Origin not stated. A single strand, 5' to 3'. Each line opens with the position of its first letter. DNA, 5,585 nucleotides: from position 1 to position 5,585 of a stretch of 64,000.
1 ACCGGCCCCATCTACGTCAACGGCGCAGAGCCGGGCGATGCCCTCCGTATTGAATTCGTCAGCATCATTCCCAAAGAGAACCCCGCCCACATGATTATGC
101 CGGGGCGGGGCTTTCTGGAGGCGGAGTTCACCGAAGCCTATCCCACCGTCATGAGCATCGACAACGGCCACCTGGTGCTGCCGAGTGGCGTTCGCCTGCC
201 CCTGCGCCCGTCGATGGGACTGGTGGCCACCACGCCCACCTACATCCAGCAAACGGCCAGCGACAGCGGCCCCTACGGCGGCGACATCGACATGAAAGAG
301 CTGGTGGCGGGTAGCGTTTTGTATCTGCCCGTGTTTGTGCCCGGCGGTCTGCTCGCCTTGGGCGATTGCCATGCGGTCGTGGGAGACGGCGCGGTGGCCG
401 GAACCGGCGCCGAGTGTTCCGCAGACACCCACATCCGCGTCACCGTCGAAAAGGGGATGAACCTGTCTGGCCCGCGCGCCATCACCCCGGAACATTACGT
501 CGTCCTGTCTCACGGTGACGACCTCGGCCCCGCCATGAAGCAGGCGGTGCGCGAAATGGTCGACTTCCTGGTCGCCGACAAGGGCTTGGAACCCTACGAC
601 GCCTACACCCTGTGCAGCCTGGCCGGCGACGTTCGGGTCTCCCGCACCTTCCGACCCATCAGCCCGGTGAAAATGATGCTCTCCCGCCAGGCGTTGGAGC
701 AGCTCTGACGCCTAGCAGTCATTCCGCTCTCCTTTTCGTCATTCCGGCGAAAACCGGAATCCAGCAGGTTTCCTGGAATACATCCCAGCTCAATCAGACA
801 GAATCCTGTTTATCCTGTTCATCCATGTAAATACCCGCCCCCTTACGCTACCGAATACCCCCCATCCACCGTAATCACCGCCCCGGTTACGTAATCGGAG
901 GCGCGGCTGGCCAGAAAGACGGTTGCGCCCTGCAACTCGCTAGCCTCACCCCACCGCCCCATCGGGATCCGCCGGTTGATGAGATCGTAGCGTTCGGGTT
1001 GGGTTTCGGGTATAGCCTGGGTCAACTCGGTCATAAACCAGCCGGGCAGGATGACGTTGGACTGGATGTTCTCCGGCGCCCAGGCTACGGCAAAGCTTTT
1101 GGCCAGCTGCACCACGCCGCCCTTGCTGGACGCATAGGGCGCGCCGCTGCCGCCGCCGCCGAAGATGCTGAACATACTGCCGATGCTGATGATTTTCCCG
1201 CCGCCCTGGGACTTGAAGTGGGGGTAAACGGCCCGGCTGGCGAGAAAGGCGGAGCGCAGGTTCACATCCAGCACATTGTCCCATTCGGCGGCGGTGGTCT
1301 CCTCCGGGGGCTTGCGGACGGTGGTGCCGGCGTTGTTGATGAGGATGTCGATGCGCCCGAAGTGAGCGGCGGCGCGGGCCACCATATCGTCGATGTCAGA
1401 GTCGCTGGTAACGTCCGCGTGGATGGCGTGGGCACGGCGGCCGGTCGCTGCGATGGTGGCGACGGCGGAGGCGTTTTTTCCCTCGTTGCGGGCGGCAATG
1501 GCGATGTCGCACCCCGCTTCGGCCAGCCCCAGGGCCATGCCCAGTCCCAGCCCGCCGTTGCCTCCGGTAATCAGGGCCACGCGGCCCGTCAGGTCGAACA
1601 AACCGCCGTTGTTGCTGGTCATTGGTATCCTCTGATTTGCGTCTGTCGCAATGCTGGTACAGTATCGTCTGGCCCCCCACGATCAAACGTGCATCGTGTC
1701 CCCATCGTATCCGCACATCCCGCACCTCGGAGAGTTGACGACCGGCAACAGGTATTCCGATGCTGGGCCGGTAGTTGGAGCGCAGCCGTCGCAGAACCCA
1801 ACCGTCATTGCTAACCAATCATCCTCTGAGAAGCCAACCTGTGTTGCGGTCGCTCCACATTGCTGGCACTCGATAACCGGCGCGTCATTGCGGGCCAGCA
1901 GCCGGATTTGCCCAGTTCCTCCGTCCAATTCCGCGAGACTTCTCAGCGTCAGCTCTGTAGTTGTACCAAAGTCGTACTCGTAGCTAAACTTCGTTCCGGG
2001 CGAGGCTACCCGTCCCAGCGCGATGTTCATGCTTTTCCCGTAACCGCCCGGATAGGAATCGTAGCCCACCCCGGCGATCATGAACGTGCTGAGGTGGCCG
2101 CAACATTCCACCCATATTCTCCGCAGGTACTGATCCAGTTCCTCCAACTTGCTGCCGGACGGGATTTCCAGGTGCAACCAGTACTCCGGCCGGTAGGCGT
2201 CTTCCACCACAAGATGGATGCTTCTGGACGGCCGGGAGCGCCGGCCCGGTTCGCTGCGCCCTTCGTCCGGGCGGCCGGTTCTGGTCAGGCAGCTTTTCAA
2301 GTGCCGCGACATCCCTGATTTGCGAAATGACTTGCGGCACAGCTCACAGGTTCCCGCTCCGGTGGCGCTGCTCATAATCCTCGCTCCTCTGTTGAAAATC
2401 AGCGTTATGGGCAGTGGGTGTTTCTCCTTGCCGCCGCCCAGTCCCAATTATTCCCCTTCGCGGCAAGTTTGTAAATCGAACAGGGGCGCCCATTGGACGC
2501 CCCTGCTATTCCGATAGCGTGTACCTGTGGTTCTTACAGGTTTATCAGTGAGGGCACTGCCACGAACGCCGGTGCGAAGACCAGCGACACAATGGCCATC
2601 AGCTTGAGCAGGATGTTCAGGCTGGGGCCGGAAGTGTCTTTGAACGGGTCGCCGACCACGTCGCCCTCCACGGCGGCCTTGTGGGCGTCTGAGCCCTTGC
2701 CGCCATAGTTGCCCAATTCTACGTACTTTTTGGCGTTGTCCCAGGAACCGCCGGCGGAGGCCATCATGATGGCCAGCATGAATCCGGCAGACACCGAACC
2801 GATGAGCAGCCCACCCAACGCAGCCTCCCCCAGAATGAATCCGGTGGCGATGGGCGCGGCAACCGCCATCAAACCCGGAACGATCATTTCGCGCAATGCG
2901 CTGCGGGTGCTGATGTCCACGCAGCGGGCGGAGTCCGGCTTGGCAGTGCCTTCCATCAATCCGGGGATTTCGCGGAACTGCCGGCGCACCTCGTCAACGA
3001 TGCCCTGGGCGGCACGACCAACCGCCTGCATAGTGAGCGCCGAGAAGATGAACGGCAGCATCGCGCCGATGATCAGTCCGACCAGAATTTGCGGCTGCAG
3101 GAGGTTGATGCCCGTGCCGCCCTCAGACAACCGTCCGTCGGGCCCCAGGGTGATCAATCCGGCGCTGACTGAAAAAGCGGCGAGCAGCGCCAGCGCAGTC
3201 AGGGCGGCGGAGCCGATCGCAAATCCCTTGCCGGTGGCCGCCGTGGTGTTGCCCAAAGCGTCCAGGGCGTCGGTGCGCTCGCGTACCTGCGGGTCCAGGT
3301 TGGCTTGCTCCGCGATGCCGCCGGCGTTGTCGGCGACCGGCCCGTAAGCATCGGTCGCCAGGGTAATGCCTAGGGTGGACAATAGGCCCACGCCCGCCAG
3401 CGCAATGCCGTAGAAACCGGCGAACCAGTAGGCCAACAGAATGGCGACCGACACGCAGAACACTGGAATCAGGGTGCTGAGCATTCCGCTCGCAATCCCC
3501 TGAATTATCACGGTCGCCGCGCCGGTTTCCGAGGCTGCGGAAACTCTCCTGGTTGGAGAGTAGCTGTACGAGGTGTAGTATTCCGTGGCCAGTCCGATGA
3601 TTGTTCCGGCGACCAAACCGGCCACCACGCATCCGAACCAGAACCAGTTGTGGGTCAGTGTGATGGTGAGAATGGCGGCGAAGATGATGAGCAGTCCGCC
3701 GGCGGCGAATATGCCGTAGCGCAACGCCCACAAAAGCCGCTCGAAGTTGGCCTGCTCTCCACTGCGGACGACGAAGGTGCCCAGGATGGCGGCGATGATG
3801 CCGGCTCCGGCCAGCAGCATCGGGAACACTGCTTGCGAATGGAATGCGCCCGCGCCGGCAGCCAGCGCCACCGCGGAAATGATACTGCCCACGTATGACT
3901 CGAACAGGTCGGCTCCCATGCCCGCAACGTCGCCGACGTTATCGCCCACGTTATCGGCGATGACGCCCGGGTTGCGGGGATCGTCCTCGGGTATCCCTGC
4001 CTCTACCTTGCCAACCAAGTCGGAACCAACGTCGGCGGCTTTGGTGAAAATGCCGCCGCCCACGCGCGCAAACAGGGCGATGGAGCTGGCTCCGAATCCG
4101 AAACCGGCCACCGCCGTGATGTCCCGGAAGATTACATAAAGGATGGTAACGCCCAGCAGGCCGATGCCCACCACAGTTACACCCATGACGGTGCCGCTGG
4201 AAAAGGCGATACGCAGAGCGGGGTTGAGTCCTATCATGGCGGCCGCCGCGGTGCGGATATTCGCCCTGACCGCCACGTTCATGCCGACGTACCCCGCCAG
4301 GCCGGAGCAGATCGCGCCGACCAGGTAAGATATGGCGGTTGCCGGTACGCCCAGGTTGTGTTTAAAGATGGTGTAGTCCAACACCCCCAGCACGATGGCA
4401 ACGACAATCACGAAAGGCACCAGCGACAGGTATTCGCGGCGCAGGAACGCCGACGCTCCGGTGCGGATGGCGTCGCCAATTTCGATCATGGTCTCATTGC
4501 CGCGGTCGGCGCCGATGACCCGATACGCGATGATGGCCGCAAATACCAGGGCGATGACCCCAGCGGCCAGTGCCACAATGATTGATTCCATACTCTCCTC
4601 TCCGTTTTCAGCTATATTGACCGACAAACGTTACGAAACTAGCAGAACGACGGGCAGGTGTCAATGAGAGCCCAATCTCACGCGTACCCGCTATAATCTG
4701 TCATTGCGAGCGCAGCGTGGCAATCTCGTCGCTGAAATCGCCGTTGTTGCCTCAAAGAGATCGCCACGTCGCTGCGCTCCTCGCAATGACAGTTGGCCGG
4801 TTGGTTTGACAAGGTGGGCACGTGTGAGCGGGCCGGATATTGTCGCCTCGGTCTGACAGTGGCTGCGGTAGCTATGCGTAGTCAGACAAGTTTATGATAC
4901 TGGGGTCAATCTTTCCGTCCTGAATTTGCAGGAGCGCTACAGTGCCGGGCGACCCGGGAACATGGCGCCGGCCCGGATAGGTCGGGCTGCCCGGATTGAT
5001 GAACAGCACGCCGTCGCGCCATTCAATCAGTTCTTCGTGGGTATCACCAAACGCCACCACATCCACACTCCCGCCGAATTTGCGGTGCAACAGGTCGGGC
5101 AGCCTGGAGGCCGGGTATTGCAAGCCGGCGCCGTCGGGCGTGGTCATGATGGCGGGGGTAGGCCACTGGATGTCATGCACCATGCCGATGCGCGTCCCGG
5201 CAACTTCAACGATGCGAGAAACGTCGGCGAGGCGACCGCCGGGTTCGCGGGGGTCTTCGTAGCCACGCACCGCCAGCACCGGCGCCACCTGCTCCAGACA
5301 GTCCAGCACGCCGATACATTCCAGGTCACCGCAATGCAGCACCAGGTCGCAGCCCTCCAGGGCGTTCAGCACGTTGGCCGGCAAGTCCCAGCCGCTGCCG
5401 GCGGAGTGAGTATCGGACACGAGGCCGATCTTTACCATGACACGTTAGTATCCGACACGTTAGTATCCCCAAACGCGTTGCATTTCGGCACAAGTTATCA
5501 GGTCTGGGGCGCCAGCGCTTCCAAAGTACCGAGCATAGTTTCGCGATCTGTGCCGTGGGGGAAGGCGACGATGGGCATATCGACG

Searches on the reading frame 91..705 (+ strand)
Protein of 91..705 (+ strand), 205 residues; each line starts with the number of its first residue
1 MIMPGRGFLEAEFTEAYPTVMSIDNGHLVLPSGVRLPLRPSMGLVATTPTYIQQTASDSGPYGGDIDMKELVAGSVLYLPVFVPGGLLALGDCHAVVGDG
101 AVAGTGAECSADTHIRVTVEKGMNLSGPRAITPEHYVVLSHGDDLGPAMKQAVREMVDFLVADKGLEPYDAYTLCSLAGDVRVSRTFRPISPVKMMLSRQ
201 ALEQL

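Call 48: search_protein_families(library=pfam, proteins=[window:91-705:+], max_evalue=0.0001)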
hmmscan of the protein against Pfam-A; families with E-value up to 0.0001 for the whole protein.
window:91-705:+ (205 aa): 1 family
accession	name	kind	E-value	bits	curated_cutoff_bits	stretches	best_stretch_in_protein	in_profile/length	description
PF03069.20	FmdA_AmdA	-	5.4e-18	65.5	27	1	62-178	209-345/373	Acetamidase/Formamidase family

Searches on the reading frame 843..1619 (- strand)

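Call 48: search_protein_families(library=pfam, proteins=[window:843-1619:-], max_evalue=0.0001)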
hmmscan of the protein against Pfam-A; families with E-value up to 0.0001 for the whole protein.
window:843-1619:- (258 aa): 3 families
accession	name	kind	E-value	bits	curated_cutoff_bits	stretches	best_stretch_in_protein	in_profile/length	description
PF13561.12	adh_short_C2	-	1.4e-60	205.3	27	1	22-256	6-236/236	Enoyl-(Acyl carrier protein) reductase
PF00106.31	adh_short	-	1.9e-53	181.3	26.6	1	13-206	1-193/195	short chain dehydrogenase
PF08659.16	KR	-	3.2e-13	50.4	22.6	1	15-158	3-146/180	KR domain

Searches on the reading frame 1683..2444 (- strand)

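Call 48: search_protein_families(library=pfam, proteins=[window:1683-2444:-], max_evalue=0.0001)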
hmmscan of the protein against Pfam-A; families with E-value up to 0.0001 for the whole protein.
window:1683-2444:- (253 aa): 1 family
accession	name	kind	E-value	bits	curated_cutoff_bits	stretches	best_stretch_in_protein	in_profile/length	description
PF07929.16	PRiA4_ORF3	-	3.2e-05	24.2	26.6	1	84-168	12-104/173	Plasmid pRiA4b ORF-3-like protein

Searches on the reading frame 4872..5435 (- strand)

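Call 48: search_protein_families(library=pfam, proteins=[window:4872-5435:-], max_evalue=0.0001)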
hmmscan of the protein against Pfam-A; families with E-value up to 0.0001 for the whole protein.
window:4872-5435:- (187 aa): 1 family
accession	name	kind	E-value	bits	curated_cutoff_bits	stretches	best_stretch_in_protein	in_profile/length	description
PF12850.12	Metallophos_2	-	2e-27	96.5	27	1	2-173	2-153/154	Calcineurin-like phosphoesterase superfamily domain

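Call 52: search_protein_families(library=ncbifam, proteins=[window:4872-5435:-], max_evalue=0.001)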
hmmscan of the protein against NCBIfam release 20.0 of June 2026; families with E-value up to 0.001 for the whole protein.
window:4872-5435:- (187 aa): 2 families
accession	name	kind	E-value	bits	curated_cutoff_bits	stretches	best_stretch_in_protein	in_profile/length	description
TIGR00040.1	yfcE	subfamily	2e-22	80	56.25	1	2-176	2-155/158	YfcE family phosphodiesterase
NF006988.0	PRK09453.1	equivalog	2.9e-08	33.8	117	1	123-167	118-158/183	phosphodiesterase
